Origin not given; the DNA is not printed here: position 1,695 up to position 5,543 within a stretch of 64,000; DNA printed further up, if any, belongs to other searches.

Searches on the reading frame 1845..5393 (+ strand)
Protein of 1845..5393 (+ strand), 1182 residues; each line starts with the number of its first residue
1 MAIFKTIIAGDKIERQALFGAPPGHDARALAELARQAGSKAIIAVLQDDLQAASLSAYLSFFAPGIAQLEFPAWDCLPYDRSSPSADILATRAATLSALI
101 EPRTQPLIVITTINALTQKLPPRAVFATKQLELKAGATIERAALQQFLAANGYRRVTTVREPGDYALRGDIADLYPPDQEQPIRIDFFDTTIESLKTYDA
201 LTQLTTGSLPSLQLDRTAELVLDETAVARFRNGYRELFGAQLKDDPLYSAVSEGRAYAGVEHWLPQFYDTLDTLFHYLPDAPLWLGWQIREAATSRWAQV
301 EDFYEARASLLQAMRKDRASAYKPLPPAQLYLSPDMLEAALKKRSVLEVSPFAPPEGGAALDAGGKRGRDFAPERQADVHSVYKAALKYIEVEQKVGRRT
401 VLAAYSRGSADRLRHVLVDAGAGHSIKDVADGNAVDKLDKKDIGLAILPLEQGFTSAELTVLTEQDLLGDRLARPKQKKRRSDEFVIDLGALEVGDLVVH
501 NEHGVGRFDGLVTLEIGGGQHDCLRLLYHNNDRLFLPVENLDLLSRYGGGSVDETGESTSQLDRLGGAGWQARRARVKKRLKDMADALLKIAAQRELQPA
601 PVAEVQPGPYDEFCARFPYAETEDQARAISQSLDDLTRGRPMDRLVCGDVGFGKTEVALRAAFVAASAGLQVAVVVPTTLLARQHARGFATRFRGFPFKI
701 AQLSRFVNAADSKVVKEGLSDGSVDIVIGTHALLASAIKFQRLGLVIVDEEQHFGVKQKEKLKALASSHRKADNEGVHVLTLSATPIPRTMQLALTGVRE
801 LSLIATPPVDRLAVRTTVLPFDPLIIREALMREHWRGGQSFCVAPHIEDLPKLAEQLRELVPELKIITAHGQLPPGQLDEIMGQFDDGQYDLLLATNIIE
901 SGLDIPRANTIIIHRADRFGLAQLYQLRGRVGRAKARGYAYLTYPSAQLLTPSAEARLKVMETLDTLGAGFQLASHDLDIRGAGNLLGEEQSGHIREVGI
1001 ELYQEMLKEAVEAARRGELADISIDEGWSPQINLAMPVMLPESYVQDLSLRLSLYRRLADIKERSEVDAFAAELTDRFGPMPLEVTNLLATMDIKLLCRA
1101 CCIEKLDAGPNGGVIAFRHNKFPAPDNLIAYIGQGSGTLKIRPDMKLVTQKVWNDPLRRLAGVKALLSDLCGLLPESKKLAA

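Call 17: search_protein_families(library=pfam, proteins=[window:1845-5393:+], max_evalue=0.00001)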
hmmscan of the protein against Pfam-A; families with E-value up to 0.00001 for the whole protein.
window:1845-5393:+ (1182 aa): 6 families
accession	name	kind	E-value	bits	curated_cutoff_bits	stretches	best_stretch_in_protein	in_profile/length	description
PF03461.20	TRCF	-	2.8e-25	89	25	1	1034-1126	1-93/95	TRCF domain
PF00270.35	DEAD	-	2.9e-23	82.9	26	1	622-791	1-164/167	DEAD/DEAH box helicase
PF00271.37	Helicase_C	-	4.3e-19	69.2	23.5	1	830-935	10-110/110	Helicase conserved C-terminal domain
PF17757.6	UvrB_inter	-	5.2e-19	68.6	22.9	1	131-212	1-83/91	UvrB interaction domain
PF02559.22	CarD_TRCF_RID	-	7.4e-19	68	23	1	492-547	1-56/57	CarD-like/TRCF RID domain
PF14814.11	UB2H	-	6.4e-06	26.6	27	0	133-176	1-44/85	Bifunctional transglycosylase second domain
